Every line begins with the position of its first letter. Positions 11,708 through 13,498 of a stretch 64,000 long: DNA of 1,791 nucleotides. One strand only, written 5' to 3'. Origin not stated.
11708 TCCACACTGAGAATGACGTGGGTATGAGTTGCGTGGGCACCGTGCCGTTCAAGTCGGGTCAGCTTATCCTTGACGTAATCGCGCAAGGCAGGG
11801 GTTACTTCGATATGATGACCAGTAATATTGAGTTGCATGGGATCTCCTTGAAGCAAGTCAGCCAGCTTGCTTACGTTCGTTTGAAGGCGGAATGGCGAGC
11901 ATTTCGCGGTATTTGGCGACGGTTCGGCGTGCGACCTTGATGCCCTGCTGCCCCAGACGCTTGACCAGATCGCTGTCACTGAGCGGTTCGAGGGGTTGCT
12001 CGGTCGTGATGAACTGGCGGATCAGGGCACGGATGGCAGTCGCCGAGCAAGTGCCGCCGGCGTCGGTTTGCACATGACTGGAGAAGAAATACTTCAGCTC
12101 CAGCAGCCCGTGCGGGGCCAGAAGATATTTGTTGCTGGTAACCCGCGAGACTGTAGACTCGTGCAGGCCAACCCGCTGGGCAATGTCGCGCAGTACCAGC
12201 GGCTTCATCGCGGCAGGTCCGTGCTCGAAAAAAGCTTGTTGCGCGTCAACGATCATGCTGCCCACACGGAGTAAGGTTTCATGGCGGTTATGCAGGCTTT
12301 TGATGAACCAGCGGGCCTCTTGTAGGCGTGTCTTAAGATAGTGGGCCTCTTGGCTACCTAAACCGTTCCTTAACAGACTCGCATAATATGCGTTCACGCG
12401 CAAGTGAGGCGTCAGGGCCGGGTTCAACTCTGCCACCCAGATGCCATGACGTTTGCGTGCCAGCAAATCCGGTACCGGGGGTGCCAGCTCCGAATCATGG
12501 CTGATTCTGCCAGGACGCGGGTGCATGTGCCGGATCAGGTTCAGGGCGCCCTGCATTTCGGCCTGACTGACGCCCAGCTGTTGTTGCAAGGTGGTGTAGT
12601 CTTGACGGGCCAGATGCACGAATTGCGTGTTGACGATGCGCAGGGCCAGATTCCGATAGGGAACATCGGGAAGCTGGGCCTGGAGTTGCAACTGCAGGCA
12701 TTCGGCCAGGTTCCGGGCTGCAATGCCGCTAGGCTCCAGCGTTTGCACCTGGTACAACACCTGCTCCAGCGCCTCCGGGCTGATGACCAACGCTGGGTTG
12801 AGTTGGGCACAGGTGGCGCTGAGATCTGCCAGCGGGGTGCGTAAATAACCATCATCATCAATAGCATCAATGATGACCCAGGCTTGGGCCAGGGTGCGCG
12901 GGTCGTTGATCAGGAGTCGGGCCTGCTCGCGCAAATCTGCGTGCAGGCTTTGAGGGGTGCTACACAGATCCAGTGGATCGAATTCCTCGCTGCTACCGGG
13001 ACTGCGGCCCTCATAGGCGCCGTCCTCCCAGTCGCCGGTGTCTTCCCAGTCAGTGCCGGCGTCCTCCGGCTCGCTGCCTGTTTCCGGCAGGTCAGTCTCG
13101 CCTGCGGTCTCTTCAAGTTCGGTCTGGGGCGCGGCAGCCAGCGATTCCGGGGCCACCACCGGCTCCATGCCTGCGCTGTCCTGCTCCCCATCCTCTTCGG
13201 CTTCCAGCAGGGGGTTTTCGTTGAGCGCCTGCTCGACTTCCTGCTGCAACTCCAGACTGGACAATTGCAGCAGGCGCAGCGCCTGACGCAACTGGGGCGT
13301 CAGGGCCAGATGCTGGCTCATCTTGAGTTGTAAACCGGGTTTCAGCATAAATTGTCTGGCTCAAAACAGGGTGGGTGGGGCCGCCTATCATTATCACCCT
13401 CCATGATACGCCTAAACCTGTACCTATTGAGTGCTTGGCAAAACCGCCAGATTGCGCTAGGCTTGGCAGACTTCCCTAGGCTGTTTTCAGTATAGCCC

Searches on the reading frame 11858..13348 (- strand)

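Call 38: search_protein_families(library=pfam, proteins=[window:11858-13348:-], max_evalue=0.00001)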
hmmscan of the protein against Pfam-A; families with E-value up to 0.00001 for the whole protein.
window:11858-13348:- (496 aa): 3 families
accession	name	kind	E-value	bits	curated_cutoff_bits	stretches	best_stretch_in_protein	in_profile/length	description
PF04552.19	Sigma54_DBD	-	4.1e-64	215.6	22.8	1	336-494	2-160/160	Sigma-54, DNA binding domain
PF04963.19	Sigma54_CBD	-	1.2e-45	156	22.9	1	129-322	6-185/185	Sigma-54 factor, core binding domain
PF00309.25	Sigma54_AID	-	1.2e-16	60.7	23.8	1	6-49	2-45/46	Sigma-54 factor, Activator interacting domain (AID)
